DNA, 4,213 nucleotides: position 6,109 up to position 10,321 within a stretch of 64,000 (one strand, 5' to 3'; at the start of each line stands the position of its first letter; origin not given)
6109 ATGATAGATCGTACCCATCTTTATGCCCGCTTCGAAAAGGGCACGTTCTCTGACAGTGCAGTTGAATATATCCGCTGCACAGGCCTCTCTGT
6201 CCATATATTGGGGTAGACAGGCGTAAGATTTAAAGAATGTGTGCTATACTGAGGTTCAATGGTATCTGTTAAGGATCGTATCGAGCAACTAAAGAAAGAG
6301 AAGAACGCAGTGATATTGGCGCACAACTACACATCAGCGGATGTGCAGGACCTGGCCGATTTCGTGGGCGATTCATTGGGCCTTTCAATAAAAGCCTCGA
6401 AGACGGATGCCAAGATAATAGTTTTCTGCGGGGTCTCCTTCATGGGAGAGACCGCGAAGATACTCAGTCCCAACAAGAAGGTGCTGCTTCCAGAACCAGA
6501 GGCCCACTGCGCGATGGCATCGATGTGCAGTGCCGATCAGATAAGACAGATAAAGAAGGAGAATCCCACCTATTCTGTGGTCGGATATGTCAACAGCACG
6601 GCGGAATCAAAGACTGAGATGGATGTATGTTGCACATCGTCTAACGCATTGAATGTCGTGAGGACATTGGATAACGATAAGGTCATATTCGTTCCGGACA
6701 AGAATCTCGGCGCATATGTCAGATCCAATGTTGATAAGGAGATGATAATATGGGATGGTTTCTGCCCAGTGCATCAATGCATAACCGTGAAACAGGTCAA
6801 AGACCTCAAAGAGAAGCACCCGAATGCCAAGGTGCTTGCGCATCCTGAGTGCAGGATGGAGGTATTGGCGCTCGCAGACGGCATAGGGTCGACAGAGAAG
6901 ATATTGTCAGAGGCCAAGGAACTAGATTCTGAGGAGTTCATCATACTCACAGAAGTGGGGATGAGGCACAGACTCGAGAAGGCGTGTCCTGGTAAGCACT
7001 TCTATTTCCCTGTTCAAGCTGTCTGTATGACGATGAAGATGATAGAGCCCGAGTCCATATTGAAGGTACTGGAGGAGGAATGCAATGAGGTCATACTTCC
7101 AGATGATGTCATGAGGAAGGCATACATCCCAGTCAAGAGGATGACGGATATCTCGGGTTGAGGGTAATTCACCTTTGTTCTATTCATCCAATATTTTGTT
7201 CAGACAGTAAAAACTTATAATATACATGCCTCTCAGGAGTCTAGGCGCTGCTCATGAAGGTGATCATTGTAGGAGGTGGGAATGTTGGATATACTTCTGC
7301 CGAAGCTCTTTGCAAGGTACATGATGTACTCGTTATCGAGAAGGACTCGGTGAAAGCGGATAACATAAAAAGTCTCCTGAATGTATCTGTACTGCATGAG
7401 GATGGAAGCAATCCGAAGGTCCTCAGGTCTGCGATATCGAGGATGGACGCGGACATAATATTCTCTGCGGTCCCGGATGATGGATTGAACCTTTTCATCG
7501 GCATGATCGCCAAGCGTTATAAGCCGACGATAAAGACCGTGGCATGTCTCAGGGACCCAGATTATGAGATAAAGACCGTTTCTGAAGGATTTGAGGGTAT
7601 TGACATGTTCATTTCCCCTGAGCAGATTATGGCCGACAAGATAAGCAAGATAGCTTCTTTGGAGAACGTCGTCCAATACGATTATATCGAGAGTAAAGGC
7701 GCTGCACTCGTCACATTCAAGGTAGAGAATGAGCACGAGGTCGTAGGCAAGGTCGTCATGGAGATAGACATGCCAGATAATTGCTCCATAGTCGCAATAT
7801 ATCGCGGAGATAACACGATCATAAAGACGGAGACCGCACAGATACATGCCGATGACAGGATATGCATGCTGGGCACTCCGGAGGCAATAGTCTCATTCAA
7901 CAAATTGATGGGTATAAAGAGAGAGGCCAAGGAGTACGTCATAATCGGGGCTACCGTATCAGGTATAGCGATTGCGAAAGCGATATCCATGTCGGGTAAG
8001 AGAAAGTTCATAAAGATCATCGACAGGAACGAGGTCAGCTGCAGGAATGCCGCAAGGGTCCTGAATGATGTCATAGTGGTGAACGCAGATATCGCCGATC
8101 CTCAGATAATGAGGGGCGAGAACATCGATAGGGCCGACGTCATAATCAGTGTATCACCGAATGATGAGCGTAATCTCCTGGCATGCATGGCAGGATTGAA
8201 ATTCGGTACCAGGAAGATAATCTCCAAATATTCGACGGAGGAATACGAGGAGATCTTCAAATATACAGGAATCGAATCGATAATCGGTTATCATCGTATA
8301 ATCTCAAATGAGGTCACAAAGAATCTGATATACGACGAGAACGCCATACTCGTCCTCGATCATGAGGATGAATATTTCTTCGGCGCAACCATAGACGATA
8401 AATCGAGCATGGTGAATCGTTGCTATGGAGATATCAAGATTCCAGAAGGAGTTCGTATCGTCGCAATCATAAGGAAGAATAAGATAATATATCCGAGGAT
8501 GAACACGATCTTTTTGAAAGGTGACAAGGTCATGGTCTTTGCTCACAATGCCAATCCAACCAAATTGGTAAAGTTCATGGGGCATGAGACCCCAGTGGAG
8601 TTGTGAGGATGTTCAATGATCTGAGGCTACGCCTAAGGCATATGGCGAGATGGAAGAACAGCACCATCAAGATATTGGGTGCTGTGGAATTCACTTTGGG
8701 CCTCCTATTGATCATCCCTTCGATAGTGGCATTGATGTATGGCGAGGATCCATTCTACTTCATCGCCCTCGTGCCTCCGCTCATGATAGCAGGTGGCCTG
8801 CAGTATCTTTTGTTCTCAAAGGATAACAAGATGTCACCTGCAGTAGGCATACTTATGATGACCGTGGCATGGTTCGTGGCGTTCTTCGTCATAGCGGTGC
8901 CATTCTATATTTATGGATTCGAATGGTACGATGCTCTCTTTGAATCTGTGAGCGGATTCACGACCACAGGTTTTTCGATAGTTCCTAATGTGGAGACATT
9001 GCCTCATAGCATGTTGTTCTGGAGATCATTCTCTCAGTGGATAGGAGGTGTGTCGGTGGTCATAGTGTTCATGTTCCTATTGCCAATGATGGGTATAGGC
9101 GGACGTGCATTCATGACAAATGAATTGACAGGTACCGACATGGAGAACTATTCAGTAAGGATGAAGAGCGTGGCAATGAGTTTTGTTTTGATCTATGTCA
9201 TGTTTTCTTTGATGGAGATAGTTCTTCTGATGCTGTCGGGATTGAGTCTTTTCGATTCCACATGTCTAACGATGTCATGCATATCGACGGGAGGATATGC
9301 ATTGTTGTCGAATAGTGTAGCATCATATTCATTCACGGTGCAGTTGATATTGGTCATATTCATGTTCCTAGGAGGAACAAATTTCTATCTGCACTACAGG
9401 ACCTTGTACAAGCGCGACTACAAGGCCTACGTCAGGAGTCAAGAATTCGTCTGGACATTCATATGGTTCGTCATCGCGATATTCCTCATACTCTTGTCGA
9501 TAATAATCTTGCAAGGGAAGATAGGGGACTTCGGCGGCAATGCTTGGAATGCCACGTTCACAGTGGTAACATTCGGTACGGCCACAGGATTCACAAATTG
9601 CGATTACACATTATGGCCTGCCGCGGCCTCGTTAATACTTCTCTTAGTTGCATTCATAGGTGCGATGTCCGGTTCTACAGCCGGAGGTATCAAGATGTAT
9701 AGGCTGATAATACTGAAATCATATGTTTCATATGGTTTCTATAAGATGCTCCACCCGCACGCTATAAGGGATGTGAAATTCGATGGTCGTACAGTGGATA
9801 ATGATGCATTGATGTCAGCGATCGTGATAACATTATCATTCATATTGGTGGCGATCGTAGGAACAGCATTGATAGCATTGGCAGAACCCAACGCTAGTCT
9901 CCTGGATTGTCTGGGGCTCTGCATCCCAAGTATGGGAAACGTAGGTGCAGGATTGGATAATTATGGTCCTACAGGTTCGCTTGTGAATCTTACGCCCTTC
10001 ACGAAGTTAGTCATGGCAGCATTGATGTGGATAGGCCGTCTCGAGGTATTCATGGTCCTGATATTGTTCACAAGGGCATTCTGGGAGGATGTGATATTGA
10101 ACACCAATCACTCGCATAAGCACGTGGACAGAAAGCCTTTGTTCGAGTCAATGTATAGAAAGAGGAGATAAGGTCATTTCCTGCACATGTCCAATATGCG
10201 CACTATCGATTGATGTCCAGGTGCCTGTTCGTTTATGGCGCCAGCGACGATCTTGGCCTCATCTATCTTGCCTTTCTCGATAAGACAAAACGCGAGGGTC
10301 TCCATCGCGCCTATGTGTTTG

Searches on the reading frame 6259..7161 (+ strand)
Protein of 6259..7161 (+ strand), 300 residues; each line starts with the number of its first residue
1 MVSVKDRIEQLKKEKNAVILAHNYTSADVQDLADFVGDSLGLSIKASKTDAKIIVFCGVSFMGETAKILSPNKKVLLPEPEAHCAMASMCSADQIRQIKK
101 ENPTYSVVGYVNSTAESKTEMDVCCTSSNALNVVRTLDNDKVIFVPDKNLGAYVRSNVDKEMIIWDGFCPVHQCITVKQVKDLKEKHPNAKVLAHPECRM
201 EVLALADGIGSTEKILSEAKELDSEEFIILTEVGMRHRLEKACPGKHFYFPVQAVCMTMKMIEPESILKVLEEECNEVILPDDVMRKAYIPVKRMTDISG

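Call 59: search_protein_families(library=pfam, proteins=[window:6259-7161:+], max_evalue=0.00001)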
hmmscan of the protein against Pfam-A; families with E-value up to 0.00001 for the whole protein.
window:6259-7161:+ (300 aa): 1 family
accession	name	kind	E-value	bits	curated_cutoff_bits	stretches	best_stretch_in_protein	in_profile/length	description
PF02445.21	NadA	-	1.6e-119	398.9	27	1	7-296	2-294/295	Quinolinate synthetase A protein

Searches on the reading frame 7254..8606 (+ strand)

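Call 59: search_protein_families(library=pfam, proteins=[window:7254-8606:+], max_evalue=0.00001)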
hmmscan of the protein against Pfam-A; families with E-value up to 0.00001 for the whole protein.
window:7254-8606:+ (450 aa): 2 families
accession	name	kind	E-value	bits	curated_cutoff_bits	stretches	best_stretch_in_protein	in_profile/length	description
PF02254.24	TrkA_N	-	6.1e-39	133.4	23.8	2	228-344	1-114/116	TrkA-N domain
PF02080.26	TrkA_C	-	1.6e-21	76.4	27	2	152-219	1-70/71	TrkA-C domain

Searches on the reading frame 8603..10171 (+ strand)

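Call 59: search_protein_families(library=pfam, proteins=[window:8603-10171:+], max_evalue=0.00001)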
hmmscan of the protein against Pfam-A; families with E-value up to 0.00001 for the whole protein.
window:8603-10171:+ (522 aa): 1 family
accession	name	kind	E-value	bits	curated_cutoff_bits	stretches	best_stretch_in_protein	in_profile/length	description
PF02386.22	TrkH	-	3.5e-57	194.4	27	1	108-490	63-491/502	Cation transport protein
